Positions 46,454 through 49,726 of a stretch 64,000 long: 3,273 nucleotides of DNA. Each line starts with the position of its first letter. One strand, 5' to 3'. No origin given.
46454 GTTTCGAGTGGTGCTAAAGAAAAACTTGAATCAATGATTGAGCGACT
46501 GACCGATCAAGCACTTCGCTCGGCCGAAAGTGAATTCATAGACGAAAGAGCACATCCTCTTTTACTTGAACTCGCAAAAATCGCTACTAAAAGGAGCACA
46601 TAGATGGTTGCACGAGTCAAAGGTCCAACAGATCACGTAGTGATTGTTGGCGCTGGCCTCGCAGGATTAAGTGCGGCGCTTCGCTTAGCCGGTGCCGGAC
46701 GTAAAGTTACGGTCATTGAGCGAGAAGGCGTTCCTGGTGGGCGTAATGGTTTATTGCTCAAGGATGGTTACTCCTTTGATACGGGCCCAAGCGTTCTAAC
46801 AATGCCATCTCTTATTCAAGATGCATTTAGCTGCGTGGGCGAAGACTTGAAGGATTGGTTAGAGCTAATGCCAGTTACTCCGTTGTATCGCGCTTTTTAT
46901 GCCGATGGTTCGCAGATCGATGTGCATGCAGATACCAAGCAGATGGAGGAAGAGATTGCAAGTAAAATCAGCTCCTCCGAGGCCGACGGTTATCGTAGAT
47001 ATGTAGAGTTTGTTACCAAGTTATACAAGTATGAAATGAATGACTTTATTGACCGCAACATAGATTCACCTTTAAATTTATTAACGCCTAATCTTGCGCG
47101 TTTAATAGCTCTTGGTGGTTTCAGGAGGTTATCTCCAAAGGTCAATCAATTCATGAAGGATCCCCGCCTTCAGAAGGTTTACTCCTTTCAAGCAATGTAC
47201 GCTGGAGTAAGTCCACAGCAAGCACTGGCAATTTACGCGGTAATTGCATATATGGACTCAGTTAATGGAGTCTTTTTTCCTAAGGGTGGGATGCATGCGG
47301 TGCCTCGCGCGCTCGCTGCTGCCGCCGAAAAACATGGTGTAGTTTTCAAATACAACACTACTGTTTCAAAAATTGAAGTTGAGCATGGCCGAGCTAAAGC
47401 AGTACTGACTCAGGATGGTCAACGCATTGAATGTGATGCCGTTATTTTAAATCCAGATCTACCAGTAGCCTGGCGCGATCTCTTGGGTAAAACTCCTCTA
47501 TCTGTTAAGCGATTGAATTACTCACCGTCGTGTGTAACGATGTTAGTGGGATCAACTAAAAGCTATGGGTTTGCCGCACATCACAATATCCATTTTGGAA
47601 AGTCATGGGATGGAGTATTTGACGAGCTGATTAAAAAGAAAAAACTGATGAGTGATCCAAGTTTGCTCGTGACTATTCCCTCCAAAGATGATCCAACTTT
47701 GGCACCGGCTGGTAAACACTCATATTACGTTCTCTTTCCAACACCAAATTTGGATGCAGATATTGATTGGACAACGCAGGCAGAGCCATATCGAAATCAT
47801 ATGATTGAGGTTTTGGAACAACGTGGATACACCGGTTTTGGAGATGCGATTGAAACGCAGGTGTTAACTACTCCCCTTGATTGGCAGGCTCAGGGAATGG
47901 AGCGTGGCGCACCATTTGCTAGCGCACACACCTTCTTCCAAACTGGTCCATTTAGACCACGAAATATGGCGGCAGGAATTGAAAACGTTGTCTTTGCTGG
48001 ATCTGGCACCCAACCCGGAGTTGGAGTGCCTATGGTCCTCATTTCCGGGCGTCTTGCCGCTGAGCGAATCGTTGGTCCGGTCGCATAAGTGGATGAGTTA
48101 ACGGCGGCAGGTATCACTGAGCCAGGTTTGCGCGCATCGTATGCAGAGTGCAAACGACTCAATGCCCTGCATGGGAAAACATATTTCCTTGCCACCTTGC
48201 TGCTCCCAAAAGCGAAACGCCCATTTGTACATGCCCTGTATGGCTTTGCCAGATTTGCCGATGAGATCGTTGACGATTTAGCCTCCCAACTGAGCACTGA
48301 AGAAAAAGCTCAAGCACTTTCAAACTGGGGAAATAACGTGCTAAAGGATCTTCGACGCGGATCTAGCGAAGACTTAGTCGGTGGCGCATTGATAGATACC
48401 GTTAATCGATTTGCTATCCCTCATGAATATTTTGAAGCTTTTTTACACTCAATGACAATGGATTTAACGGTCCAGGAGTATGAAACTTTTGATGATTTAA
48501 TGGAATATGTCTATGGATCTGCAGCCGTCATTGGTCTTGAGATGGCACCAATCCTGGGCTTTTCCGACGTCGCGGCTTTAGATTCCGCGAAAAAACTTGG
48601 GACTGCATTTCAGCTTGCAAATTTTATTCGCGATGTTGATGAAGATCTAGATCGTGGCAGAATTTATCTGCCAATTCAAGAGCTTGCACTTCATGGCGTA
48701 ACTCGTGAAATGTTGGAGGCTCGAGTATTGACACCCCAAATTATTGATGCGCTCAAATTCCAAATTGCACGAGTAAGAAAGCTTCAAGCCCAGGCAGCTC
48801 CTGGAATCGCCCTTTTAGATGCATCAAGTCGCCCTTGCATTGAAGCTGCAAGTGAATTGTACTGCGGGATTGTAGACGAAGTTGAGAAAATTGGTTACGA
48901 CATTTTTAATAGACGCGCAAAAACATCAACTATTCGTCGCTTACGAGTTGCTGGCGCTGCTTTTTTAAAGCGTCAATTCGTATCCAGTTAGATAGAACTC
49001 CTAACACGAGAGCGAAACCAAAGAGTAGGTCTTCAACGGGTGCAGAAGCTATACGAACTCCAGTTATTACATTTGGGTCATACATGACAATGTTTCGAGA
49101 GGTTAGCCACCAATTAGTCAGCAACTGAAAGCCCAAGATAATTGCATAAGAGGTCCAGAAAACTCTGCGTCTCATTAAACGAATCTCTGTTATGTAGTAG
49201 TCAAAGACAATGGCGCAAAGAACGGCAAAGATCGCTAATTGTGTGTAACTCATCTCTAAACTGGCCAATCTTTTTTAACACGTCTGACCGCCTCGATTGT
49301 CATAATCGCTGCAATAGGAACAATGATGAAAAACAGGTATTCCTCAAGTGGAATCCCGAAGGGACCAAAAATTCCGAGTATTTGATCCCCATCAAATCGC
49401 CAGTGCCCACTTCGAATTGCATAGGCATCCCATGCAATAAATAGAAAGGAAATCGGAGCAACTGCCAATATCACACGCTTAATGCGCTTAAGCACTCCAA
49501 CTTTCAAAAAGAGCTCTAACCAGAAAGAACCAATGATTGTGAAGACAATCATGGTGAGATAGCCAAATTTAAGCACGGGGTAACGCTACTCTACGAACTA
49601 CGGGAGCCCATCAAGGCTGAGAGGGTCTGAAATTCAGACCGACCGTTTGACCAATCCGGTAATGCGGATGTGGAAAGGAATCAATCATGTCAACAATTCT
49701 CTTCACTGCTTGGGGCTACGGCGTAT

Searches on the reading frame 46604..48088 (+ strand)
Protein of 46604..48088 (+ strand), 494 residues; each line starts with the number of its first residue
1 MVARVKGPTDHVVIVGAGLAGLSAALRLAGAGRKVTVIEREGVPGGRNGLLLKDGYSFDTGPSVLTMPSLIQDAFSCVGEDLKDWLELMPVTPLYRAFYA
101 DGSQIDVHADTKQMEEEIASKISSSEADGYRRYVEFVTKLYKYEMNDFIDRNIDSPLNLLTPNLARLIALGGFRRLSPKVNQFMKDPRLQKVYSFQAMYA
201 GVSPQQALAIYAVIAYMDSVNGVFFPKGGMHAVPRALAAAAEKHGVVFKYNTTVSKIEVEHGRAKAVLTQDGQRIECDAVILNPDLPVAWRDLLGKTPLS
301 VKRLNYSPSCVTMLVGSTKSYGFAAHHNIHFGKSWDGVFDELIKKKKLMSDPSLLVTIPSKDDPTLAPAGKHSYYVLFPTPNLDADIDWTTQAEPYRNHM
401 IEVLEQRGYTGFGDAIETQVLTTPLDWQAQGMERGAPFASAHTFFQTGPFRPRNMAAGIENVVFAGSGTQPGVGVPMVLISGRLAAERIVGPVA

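Call 5: search_protein_families(library=pfam, proteins=[window:46604-48088:+], max_evalue=0.01)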
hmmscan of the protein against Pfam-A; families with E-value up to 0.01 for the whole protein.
window:46604-48088:+ (494 aa): 13 families
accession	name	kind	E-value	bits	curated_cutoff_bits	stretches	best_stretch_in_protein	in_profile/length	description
PF01593.30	Amino_oxidase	-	2.7e-46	159.2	19.8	1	19-489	1-442/443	Flavin containing amine oxidoreductase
PF01266.30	DAO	-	8e-20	72.1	27.9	2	11-58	1-51/353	FAD dependent oxidoreductase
PF07992.20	Pyr_redox_2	-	1.6e-13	51.2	26.1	2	11-46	2-38/291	Pyridine nucleotide-disulphide oxidoreductase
PF13450.12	NAD_binding_8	-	3.9e-11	43.5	21.9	1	14-67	1-54/68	NAD(P)-binding Rossmann-like domain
PF03486.20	HI0933_like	-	5.8e-10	39.5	50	2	11-44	2-35/244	HI0933-like protein Rossmann domain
PF00890.30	FAD_binding_2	-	7.2e-09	35.8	20.4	1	11-45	1-35/414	FAD binding domain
PF00070.33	Pyr_redox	-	2.2e-08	34.9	22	1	11-43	1-33/82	Pyridine nucleotide-disulphide oxidoreductase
PF12831.13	FAD_oxidored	-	2.3e-05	24.3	27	1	12-46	2-36/416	FAD dependent oxidoreductase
PF01946.23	Thi4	-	3.3e-05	23.7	26.2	1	11-48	19-57/235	Thi4 family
PF01494.25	FAD_binding_3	-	3.8e-05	23.5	22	1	11-41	3-33/349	FAD binding domain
PF01134.28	GIDA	-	8.4e-05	22.2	22.1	1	12-38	2-28/391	Glucose inhibited division protein A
PF05834.18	Lycopene_cycl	-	0.00016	21.3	23.4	0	12-39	2-31/380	Lycopene cyclase protein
PF13454.12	NAD_binding_9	-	0.0003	21.2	21.8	0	235-282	104-150/155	FAD-NAD(P)-binding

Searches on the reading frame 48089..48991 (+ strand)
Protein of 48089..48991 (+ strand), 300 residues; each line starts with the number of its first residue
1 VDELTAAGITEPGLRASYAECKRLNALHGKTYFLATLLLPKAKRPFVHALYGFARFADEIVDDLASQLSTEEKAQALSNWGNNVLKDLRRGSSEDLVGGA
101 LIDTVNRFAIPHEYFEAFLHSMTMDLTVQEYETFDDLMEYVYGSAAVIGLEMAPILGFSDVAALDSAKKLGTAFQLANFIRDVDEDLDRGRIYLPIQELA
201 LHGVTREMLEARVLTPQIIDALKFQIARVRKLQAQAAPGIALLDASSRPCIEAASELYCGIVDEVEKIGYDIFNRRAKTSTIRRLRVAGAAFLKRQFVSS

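Call 5: search_protein_families(library=pfam, proteins=[window:48089-48991:+], max_evalue=0.01)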
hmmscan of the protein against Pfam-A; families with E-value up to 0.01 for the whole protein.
window:48089-48991:+ (300 aa): 1 family
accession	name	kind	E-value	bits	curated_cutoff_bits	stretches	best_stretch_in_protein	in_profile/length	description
PF00494.24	SQS_PSY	-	4.2e-65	220.5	26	1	28-282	4-262/263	Squalene/phytoene synthase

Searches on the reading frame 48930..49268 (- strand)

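Call 5: search_protein_families(library=pfam, proteins=[window:48930-49268:-], max_evalue=0.01)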
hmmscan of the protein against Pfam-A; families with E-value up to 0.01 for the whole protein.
window:48930-49268:- (112 aa): 1 family
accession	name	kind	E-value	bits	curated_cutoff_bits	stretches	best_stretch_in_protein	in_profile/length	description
PF18916.5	Lycopene_cyc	-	4.4e-10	40.5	27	1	8-92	4-86/92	Lycopene cyclase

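Call 6: search_protein_families(library=ncbifam, proteins=[window:48930-49268:-], max_evalue=0.01)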
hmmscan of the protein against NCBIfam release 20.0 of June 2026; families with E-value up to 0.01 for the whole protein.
window:48930-49268:- (112 aa): 1 family
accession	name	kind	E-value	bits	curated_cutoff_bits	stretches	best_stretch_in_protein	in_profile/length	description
TIGR03462.1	CarR_dom_SF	subfamily_domain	1.8e-15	57.2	39.4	1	6-95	1-88/89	lycopene cyclase domain-containing protein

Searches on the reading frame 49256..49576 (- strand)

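Call 5: search_protein_families(library=pfam, proteins=[window:49256-49576:-], max_evalue=0.01)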
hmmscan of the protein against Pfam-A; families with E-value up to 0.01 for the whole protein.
window:49256-49576:- (106 aa): 1 family
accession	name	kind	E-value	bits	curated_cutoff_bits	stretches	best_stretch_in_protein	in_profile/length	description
PF18916.5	Lycopene_cyc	-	7.3e-07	30.1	27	1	7-95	4-90/92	Lycopene cyclase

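Call 6: search_protein_families(library=ncbifam, proteins=[window:49256-49576:-], max_evalue=0.01)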
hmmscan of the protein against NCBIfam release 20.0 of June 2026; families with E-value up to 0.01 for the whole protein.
window:49256-49576:- (106 aa): 1 family
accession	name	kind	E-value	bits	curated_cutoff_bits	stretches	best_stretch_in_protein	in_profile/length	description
TIGR03462.1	CarR_dom_SF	subfamily_domain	5.1e-17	62.2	39.4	1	5-91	2-86/89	lycopene cyclase domain-containing protein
